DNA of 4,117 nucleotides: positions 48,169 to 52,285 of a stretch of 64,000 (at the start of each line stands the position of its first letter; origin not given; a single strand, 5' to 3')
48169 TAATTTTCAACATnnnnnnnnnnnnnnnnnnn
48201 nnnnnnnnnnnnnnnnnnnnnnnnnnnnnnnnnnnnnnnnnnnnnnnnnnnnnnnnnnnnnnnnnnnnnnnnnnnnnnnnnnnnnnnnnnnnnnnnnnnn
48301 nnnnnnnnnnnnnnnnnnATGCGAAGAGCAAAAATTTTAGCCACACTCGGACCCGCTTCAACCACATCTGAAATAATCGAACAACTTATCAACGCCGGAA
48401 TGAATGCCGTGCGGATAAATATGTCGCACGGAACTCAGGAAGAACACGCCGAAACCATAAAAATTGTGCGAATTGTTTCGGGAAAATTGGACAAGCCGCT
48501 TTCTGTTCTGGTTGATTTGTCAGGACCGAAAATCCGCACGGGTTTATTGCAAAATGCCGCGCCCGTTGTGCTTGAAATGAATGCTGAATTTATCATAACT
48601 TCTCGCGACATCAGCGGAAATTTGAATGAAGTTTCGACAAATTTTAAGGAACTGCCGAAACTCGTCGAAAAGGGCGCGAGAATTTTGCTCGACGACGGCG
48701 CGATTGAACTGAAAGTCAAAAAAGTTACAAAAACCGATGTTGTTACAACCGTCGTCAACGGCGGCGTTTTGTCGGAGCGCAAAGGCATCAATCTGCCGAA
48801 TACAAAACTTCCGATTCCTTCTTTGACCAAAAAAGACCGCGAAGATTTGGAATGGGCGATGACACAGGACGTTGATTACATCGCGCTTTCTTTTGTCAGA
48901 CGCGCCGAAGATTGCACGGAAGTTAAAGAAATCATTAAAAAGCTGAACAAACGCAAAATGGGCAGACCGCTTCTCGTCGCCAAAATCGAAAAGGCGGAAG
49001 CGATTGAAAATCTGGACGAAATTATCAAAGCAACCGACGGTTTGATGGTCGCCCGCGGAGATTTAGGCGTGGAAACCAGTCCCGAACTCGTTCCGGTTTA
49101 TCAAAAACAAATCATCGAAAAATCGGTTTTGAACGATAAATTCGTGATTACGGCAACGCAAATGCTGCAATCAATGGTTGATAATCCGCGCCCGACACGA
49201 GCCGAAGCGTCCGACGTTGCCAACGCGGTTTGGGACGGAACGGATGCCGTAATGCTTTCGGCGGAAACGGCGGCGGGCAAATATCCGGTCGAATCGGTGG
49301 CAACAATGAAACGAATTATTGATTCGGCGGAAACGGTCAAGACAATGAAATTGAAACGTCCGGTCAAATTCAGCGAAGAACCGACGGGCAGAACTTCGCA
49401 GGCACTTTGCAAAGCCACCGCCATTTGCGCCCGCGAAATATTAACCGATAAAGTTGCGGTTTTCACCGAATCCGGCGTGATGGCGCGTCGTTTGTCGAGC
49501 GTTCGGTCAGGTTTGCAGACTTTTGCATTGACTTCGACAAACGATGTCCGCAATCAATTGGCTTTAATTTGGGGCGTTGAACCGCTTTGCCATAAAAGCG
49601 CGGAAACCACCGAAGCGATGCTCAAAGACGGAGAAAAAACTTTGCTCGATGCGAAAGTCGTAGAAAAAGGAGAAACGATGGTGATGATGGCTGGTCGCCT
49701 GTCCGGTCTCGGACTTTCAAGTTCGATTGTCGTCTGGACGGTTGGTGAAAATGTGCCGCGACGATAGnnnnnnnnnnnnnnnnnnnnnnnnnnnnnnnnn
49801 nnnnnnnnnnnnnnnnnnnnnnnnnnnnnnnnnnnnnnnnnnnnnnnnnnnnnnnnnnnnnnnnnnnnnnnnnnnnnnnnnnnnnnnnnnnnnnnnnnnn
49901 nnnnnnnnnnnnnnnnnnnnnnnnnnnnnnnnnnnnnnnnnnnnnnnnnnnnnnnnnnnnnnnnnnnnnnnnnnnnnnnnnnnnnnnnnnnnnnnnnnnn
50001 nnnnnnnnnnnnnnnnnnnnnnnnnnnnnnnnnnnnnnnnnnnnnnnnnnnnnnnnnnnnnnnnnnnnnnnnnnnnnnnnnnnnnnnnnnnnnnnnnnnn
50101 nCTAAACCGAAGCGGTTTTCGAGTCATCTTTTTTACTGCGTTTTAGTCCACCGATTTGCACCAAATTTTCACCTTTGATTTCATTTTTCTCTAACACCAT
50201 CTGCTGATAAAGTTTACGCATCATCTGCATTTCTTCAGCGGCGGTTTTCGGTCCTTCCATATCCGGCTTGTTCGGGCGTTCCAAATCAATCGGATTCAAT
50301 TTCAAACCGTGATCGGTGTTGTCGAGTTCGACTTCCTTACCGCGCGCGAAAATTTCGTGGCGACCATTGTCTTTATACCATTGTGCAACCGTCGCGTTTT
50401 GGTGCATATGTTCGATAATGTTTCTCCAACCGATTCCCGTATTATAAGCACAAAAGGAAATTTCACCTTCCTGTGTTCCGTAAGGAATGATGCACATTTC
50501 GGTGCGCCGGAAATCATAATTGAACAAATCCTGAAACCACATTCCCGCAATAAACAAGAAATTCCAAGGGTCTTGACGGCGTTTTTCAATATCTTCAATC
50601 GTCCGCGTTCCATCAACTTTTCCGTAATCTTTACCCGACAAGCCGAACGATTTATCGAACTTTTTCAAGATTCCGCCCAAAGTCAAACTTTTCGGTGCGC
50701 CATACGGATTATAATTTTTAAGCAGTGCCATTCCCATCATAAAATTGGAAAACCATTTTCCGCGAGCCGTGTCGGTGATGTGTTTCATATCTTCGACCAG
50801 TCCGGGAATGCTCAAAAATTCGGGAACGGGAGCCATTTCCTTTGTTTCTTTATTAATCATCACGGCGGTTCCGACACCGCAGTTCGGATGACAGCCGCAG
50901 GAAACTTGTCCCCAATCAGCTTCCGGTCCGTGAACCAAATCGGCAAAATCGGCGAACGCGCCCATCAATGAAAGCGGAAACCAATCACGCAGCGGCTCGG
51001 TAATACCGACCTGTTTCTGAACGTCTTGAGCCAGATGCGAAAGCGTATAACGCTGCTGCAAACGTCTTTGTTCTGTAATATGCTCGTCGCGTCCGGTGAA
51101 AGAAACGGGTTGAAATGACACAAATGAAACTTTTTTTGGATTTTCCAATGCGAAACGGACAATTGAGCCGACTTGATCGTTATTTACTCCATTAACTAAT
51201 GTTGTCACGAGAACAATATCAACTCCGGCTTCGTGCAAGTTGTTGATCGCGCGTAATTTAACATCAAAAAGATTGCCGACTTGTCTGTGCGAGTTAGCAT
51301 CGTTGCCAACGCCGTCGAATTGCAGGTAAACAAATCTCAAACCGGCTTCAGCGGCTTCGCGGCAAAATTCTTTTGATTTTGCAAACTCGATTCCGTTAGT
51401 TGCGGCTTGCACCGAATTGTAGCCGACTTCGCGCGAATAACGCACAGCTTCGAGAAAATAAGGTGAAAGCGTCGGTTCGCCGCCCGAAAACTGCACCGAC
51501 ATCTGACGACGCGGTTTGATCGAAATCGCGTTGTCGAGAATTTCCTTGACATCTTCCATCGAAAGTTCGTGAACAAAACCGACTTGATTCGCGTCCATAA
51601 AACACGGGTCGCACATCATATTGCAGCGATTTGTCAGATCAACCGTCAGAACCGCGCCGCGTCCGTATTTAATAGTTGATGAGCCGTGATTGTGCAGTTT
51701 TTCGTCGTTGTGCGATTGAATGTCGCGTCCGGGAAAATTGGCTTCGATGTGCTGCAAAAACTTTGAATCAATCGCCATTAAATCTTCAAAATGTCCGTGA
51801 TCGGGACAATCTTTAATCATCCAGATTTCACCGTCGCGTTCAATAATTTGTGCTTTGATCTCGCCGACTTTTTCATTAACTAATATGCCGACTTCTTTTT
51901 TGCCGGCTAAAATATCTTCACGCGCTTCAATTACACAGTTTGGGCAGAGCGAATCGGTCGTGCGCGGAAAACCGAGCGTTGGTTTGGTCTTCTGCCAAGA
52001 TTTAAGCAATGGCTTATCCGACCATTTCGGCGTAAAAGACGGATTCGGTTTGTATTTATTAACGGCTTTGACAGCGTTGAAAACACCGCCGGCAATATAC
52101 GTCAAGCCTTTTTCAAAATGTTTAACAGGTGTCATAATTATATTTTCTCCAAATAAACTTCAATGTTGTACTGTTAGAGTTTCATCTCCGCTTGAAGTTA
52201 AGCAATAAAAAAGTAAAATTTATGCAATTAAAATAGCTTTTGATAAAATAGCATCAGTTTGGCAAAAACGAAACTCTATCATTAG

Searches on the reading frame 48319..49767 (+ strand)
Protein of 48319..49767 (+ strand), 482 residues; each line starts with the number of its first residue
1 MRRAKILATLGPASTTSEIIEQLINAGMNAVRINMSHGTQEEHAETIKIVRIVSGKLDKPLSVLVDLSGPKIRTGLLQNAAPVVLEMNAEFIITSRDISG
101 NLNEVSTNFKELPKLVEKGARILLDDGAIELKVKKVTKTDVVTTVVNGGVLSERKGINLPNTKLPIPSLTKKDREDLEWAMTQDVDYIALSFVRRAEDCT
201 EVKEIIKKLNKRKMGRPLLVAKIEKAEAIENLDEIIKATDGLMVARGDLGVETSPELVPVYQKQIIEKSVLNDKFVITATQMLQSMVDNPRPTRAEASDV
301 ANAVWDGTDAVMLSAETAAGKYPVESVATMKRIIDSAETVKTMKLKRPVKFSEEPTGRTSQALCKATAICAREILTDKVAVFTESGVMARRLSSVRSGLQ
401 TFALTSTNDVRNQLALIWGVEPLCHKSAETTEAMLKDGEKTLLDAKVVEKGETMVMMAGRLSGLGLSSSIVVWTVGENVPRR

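Call 42: search_protein_families(library=pfam, proteins=[window:48319-49767:+], max_evalue=0.0001)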
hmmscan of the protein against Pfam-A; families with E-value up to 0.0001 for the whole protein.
window:48319-49767:+ (482 aa): 3 families
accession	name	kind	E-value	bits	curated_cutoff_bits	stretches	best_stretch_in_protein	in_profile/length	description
PF00224.27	PK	-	1.2e-115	386.6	30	1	1-327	1-328/328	Pyruvate kinase, barrel domain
PF02887.21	PK_C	-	1e-20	74.3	28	1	362-463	2-103/114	Pyruvate kinase, alpha/beta domain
PF03328.21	HpcH_HpaI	-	1.3e-05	25.1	25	1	175-245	76-147/221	HpcH/HpaI aldolase/citrate lyase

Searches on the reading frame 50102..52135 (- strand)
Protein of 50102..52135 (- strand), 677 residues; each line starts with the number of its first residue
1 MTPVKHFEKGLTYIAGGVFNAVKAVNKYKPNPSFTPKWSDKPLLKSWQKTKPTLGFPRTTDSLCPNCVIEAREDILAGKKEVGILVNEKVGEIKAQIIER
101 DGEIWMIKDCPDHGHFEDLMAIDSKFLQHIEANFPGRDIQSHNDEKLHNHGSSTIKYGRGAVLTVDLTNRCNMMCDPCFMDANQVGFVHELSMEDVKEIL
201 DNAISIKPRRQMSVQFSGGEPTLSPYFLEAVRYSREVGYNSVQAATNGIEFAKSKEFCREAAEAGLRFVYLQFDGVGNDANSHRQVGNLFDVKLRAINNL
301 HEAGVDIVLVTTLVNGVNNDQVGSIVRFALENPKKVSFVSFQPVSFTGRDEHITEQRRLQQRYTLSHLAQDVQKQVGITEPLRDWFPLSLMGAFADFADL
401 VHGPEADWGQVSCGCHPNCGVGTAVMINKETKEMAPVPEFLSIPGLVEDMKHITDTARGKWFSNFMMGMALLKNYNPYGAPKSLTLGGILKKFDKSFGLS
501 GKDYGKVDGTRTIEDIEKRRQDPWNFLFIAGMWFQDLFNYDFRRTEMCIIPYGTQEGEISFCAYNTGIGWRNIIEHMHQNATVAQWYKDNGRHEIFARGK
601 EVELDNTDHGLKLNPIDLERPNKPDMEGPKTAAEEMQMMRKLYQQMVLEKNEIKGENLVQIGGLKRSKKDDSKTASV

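Call 42: search_protein_families(library=pfam, proteins=[window:50102-52135:-], max_evalue=0.0001)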
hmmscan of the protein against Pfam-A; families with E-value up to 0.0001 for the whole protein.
window:50102-52135:- (677 aa): 2 families
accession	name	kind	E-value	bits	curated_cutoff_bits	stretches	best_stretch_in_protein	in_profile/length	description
PF04055.27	Radical_SAM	-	1.9e-20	74.2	29.5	1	167-329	3-166/166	Radical SAM superfamily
PF23545.1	Zn_ribbon_HMPTM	-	9.3e-14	51.2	27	1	56-121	1-44/45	HMPTM N-terminal zinc ribbon domain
